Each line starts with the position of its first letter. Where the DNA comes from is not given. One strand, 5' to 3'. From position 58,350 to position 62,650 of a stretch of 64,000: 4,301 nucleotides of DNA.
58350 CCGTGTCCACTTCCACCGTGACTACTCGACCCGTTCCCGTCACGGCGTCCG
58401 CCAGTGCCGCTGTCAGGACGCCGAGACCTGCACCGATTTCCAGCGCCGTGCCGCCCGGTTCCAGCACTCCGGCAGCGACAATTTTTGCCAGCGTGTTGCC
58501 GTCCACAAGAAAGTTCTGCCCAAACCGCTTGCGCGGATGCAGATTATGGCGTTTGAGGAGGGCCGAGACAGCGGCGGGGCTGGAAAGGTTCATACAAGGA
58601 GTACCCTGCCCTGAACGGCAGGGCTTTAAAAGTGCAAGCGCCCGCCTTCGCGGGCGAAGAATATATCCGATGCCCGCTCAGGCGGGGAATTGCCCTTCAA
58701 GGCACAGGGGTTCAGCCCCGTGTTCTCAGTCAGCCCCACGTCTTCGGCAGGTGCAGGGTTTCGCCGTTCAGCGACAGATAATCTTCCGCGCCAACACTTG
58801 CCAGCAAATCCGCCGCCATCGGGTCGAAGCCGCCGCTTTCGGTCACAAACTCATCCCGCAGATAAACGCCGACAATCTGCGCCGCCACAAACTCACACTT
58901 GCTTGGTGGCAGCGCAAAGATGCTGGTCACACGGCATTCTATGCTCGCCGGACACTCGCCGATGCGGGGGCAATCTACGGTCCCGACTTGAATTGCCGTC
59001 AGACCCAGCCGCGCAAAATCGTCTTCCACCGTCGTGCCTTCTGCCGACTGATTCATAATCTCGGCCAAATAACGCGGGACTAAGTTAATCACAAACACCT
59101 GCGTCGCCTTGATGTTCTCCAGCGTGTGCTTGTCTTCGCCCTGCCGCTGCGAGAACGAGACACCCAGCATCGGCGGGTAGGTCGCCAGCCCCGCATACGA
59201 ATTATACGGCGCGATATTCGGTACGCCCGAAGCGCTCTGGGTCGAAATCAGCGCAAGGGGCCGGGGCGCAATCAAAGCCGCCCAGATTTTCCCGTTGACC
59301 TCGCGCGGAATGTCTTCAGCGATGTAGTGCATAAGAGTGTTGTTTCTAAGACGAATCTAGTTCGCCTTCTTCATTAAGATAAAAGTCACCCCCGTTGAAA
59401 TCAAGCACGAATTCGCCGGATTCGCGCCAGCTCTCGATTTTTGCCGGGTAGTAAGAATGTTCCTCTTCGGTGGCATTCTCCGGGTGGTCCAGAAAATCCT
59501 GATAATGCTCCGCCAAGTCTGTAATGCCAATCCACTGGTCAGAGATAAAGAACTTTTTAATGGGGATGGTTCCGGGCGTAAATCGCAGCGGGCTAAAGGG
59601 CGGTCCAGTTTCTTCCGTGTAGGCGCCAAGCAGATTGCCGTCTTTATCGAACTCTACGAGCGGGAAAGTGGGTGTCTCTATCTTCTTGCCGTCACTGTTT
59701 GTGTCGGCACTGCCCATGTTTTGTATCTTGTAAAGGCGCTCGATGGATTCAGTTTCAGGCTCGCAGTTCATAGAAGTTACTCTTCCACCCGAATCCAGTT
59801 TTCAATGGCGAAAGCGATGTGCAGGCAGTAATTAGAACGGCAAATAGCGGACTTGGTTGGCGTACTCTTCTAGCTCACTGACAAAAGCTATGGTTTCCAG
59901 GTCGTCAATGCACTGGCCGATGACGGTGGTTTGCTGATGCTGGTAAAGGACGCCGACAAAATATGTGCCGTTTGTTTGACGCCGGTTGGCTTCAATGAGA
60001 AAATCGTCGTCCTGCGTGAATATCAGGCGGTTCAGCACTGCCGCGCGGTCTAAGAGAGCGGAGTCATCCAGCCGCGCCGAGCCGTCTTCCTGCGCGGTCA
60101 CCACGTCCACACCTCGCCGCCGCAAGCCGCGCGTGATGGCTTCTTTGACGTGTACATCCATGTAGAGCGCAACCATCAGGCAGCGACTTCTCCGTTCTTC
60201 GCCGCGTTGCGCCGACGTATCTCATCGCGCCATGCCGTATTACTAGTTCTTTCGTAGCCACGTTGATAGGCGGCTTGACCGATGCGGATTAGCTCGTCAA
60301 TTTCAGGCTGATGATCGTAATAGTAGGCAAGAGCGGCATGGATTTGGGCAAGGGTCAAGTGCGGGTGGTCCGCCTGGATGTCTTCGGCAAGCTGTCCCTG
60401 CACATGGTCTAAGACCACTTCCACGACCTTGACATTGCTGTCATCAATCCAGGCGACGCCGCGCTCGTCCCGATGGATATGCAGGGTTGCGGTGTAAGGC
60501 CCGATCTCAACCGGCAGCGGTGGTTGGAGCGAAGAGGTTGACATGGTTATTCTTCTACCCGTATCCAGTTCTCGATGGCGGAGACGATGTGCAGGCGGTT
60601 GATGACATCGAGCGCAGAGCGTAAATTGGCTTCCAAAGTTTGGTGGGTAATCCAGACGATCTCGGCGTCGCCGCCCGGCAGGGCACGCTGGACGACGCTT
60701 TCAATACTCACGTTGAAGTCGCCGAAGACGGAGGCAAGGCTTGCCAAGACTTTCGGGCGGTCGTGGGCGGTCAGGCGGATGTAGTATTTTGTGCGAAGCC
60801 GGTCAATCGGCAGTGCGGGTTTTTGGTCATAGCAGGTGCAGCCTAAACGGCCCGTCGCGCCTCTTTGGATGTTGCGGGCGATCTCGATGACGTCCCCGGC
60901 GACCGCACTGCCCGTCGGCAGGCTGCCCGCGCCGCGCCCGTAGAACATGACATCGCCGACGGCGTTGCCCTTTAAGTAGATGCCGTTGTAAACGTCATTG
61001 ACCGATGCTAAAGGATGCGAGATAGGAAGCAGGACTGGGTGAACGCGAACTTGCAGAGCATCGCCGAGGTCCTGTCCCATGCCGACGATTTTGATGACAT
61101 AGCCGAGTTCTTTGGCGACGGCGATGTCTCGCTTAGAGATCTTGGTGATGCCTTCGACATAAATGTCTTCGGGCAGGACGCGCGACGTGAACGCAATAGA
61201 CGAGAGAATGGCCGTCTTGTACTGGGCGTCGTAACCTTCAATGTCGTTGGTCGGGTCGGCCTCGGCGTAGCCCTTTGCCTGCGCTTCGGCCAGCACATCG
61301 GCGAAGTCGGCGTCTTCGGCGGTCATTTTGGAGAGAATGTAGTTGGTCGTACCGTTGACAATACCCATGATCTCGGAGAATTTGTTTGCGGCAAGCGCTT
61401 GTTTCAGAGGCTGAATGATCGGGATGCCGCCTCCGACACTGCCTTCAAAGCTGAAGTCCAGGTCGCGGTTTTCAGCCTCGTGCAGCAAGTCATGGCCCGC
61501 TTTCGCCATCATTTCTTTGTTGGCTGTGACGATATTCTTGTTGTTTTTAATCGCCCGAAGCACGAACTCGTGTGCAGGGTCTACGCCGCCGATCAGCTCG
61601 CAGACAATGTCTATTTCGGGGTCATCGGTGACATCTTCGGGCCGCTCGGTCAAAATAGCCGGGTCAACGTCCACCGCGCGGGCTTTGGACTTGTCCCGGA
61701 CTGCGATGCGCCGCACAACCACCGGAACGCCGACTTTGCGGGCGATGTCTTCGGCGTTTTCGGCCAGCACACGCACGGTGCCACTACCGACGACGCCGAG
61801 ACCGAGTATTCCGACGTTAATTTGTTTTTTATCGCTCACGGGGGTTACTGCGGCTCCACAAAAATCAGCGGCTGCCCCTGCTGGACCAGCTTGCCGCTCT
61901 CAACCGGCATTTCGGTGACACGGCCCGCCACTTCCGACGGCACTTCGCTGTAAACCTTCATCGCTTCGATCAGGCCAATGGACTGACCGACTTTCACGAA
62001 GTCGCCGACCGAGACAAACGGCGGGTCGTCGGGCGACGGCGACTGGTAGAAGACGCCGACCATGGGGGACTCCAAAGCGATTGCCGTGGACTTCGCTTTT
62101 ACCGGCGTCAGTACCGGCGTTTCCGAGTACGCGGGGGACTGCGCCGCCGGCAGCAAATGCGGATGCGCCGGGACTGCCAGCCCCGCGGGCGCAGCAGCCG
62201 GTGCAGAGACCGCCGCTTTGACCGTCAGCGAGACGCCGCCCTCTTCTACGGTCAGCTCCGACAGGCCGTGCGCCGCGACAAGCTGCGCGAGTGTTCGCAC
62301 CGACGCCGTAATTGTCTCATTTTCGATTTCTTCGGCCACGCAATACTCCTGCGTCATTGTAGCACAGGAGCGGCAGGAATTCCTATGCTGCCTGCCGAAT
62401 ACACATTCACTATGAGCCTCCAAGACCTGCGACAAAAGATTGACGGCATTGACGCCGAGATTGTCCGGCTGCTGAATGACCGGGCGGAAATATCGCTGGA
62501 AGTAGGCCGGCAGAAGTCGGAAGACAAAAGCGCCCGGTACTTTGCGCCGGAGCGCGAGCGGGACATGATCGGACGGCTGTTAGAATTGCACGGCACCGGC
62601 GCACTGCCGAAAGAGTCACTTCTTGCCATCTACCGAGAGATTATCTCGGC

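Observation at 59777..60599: DUF433/DUF5615 toxin-antitoxin cassette inserted at the hom stop codon and followed by a second hom 3' end differing mostly by synonymous changes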

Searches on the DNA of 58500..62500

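Call 63: search_rna_families(source=window, start=58500, end=62500, threshold=evalue, max_evalue=1)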
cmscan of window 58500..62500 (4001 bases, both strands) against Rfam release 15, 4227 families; matches with E-value up to 1: 1.
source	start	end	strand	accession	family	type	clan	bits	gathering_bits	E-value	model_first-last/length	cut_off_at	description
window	58633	58657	+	RF01356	CRISPR-DR28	Gene; CRISPR;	-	22.9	35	0.85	1-24/24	no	CRISPR RNA direct repeat element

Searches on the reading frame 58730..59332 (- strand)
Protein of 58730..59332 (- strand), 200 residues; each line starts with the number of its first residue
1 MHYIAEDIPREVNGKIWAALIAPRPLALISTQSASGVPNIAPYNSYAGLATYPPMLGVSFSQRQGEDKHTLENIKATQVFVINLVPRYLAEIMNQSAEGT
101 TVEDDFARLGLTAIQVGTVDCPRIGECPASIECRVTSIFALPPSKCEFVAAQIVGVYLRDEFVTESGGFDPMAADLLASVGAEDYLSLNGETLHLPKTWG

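Call 3: search_protein_families(library=pfam, proteins=[window:58730-59332:-], max_evalue=0.01)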
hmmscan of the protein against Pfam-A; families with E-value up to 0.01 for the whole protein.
window:58730-59332:- (200 aa): 1 family
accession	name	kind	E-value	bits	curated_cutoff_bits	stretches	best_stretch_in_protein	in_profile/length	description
PF01613.24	Flavin_Reduct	-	2.9e-19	70.1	27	1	23-161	5-136/153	Flavin reductase like domain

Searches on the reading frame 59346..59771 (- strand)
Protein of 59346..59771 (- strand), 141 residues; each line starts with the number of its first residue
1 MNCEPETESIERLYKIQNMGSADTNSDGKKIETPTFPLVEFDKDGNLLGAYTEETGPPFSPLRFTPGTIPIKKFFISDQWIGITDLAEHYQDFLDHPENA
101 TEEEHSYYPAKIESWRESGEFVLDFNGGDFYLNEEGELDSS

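Call 3: search_protein_families(library=pfam, proteins=[window:59346-59771:-], max_evalue=0.01)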
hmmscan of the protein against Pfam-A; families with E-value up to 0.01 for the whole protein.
window:59346-59771:- (141 aa): 0 families

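Call 21: find_encoding_contigs(protein=window:59346-59771:-, flank=4000, max_places=10)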
Protein window:59346-59771:- (141 aa): no gene with exactly this product is on record in the collection.

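Call 67: find_homologous_proteins(query=window:59346-59771:-, max_evalue=0.001)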
Query window:59346-59771:- (141 aa): 8 proteins with E <= 0.001 among 12 candidates.
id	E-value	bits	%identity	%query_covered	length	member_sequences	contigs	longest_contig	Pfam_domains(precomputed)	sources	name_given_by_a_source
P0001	6.3e-70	252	77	100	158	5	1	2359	-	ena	-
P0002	7.2e-61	222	70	96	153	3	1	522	-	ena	-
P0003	7.8e-61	222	72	100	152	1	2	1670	-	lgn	-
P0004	1.3e-50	189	62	95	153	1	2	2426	-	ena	-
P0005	1.9e-46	176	60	100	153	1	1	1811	-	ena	-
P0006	1.8e-44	169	64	89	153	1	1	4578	-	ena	-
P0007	7.2e-41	158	59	93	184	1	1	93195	-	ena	-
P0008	3.7e-22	97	63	57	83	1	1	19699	-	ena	-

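Call 68: find_encoding_contigs(protein=P0001, flank=3000, max_places=3)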
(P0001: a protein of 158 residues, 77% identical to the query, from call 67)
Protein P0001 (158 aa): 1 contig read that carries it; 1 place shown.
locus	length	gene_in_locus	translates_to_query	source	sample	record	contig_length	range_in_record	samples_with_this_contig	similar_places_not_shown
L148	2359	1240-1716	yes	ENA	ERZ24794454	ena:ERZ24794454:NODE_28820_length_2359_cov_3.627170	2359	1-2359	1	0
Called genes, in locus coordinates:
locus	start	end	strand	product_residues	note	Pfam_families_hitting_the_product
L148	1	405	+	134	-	?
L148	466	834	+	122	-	PF04255:DUF433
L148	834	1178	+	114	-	PF18480:DUF5615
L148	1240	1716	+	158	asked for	-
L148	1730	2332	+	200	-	PF01613:Flavin_Reduct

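Call 69: find_encoding_contigs(protein=P0007, flank=4000, max_places=3)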
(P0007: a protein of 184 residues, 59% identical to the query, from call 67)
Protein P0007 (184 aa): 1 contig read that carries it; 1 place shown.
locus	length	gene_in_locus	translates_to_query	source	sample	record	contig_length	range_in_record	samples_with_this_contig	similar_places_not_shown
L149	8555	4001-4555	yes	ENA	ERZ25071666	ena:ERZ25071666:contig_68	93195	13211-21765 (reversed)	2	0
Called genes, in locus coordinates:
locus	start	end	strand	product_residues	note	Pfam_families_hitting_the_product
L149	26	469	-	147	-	PF00583:Acetyltransf_1, PF13673:Acetyltransf_10, PF13508:Acetyltransf_7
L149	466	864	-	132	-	PF00903:Glyoxalase, PF13669:Glyoxalase_4 (faint), PF22677:Ble-like_N (faint), PF18029:Glyoxalase_6 (weak)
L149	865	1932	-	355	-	PF01817:CM_2, PF00800:PDT, PF01842:ACT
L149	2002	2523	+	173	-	PF00364:Biotin_lipoyl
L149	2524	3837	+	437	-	PF03447:NAD_binding_3, PF00742:Homoserine_dh, PF01842:ACT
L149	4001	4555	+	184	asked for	-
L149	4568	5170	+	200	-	PF01613:Flavin_Reduct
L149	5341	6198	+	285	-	PF00398:RrnaAD, PF01135:PCMT (weak)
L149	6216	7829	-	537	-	PF00999:Na_H_Exchanger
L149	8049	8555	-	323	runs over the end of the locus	PF08240:ADH_N, PF00107:ADH_zinc_N, PF13602:ADH_zinc_N_2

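Call 70: find_encoding_contigs(protein=P0006, flank=4000, max_places=3)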
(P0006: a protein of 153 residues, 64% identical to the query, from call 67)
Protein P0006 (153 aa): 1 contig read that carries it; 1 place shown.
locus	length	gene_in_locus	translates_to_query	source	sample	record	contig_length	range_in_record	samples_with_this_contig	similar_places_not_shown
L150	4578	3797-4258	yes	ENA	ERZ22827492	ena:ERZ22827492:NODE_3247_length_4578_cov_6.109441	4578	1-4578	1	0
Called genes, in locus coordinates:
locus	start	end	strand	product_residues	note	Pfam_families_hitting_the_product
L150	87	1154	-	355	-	PF01817:CM_2, PF00800:PDT, PF01842:ACT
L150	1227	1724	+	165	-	PF00364:Biotin_lipoyl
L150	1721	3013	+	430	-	PF03447:NAD_binding_3, PF00742:Homoserine_dh, PF01842:ACT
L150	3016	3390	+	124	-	PF04255:DUF433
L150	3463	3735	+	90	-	-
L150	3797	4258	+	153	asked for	-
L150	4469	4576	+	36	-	?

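Call 73: find_encoding_contigs(protein=P0008, flank=5000, max_places=2)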
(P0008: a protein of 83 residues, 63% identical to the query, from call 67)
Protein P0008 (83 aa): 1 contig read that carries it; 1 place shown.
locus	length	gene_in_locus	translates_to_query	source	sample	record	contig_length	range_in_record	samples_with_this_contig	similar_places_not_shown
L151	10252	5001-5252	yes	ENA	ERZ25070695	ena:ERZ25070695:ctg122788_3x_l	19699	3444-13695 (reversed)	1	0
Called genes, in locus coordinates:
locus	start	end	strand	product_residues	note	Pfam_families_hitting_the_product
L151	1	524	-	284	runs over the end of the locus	PF07963:N_methyl, PF07596:SBP_bac_10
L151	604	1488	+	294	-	PF12833:HTH_18, PF00165:HTH_AraC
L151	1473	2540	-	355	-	PF01817:CM_2, PF00800:PDT, PF01842:ACT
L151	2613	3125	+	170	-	PF00364:Biotin_lipoyl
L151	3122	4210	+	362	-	PF03447:NAD_binding_3, PF00742:Homoserine_dh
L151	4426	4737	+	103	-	-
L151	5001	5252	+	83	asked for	-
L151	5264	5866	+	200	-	PF01613:Flavin_Reduct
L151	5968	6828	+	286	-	PF00398:RrnaAD, PF01135:PCMT (weak)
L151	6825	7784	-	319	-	PF08240:ADH_N, PF00107:ADH_zinc_N, PF13602:ADH_zinc_N_2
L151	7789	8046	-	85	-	PF02148:zf-UBP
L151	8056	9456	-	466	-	PF00027:cNMP_binding, PF14501:HATPase_c_5 (faint), PF02518:HATPase_c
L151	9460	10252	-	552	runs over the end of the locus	PF00072:Response_reg, PF01946:Thi4 (weak), PF00890:FAD_binding_2 (weak), PF01266:DAO (weak), PF07992:Pyr_redox_2, PF12831:FAD_oxidored, PF13450:NAD_binding_8 (weak), PF13738:Pyr_redox_3, +3 more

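Call 74: find_encoding_contigs(protein=P0004, flank=3000, max_places=2)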
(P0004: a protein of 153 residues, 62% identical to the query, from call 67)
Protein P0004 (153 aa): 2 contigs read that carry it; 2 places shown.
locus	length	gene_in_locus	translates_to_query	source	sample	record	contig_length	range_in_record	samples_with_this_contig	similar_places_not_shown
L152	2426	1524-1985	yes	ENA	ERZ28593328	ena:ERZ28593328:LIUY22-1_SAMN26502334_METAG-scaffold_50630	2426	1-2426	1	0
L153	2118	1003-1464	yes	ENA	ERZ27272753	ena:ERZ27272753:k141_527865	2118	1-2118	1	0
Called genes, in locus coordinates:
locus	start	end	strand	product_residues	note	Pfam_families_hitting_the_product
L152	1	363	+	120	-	?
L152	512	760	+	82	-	-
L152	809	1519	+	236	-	PF08281:Sigma70_r4_2 (faint), PF04542:Sigma70_r2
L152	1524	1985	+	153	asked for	-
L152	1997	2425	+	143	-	?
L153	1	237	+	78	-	?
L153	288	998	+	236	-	PF08281:Sigma70_r4_2 (faint), PF04542:Sigma70_r2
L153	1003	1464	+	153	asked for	-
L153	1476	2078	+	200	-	PF01613:Flavin_Reduct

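Call 75: find_encoding_contigs(protein=P0005, flank=3000, max_places=2)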
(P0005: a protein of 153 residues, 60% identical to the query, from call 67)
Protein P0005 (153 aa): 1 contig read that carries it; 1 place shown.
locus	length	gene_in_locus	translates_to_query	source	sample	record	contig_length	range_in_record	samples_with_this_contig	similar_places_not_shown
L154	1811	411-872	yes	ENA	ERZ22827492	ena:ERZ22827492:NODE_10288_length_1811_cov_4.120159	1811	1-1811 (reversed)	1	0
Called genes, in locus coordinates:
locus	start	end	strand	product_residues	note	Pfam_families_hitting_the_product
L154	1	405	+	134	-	?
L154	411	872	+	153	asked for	-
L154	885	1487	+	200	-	PF01613:Flavin_Reduct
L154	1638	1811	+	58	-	?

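Call 76: find_encoding_contigs(protein=P0003, flank=3000, max_places=2)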
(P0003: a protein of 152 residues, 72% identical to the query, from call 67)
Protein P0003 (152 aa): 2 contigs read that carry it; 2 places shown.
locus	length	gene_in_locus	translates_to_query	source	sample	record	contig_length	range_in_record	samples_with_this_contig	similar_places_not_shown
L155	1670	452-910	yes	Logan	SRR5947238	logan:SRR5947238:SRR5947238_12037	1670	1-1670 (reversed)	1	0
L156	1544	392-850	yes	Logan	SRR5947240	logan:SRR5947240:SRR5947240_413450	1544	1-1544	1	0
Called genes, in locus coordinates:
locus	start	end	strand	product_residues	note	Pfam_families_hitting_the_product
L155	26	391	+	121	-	PF02452:PemK_toxin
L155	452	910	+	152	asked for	-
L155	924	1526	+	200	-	PF01613:Flavin_Reduct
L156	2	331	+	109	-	?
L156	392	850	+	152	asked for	-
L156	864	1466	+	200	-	PF01613:Flavin_Reduct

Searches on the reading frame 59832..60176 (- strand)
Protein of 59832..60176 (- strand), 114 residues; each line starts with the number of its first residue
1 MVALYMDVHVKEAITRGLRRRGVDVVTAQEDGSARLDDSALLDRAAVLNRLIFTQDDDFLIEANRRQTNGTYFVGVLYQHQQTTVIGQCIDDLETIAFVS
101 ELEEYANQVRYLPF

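Call 3: search_protein_families(library=pfam, proteins=[window:59832-60176:-], max_evalue=0.01)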
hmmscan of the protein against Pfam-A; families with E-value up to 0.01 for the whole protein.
window:59832-60176:- (114 aa): 2 families
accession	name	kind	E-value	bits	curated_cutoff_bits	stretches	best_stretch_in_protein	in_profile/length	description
PF18480.7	DUF5615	-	3.1e-10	40.4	23.8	1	4-79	3-77/110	Domain of unknown function (DUF5615)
PF01927.22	Mut7-C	-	0.00032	21.3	23.3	1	4-83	3-74/146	Mut7-C RNAse domain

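Call 22: find_encoding_contigs(protein=window:59832-60176:-, flank=4000, max_places=10)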
Protein window:59832-60176:- (114 aa): no gene with exactly this product is on record in the collection.

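Call 23: find_related_loci(query=A2, collection=metagenome_contigs, flank=4000)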
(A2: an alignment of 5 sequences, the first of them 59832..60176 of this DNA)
Query A2 (114 aa) in metagenome_contigs; peptide patterns used: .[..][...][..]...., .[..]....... (x = any residue, [..] = any of these).
600 stretches matched a pattern (row limit reached: there are more); 515 encode a relative of the query (tblastn E <= 1e-3); the best 80 are kept; 80 distinct loci.
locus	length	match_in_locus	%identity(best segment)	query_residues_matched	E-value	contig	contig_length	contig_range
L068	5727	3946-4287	86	1-114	2e-63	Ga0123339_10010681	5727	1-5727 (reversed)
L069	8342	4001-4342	78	1-114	2e-57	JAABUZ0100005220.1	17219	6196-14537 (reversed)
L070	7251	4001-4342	75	1-114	1e-54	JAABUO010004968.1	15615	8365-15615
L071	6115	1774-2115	73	1-114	2e-53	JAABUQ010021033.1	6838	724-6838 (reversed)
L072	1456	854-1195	67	1-114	8e-52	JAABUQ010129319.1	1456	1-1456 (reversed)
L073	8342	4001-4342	66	1-114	5e-49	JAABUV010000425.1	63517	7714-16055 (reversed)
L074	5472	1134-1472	63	2-114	3e-45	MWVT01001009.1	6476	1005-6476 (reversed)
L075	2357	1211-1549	64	2-114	8e-44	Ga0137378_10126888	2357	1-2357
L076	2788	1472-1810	60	2-114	2e-43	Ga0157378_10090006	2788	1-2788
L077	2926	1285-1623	60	2-114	3e-43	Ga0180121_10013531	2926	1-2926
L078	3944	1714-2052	61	2-114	2e-43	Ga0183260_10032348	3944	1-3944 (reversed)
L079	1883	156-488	64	4-114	3e-43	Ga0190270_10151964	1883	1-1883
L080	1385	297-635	61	2-114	9e-44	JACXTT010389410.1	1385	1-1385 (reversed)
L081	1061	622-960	60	2-114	2e-44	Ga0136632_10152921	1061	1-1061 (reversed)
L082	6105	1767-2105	61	2-114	3e-42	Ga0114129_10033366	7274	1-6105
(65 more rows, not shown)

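Call 65: search_protein_families(library=pfam, proteins=[L070:3485-3667:+, L068:4287-4757:+, L071:2131-2598:+], max_evalue=0.01)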
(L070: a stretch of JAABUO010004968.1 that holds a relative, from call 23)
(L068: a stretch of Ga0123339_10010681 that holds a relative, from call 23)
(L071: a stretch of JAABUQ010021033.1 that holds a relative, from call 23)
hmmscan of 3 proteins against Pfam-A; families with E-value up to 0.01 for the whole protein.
L070:3485-3667:+ (60 aa): 0 families

L068:4287-4757:+ (156 aa): 0 families

L071:2131-2598:+ (155 aa): 0 families

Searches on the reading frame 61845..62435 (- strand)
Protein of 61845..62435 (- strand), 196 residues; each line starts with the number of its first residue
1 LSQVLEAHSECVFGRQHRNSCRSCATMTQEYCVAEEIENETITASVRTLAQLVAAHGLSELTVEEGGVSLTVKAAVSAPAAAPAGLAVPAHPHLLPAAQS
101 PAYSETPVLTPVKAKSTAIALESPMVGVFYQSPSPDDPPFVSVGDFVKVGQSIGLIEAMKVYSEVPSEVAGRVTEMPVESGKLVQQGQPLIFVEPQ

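Call 3: search_protein_families(library=pfam, proteins=[window:61845-62435:-], max_evalue=0.01)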
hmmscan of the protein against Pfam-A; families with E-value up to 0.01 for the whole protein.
window:61845-62435:- (196 aa): 4 families
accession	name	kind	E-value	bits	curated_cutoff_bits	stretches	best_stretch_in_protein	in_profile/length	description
PF00364.28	Biotin_lipoyl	-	1.9e-16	60.1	22.1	1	121-191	3-71/73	Biotin-requiring enzyme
PF13533.13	Biotin_lipoyl_2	-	1.3e-06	28.5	29.8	1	167-193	5-31/32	Biotin-lipoyl like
PF01597.25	GCV_H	-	0.00052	20.3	22.2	1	143-176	41-74/122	Glycine cleavage H-protein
PF13375.12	RnfC_N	-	0.0029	18.1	25.6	1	138-176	43-80/101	RnfC Barrel sandwich hybrid domain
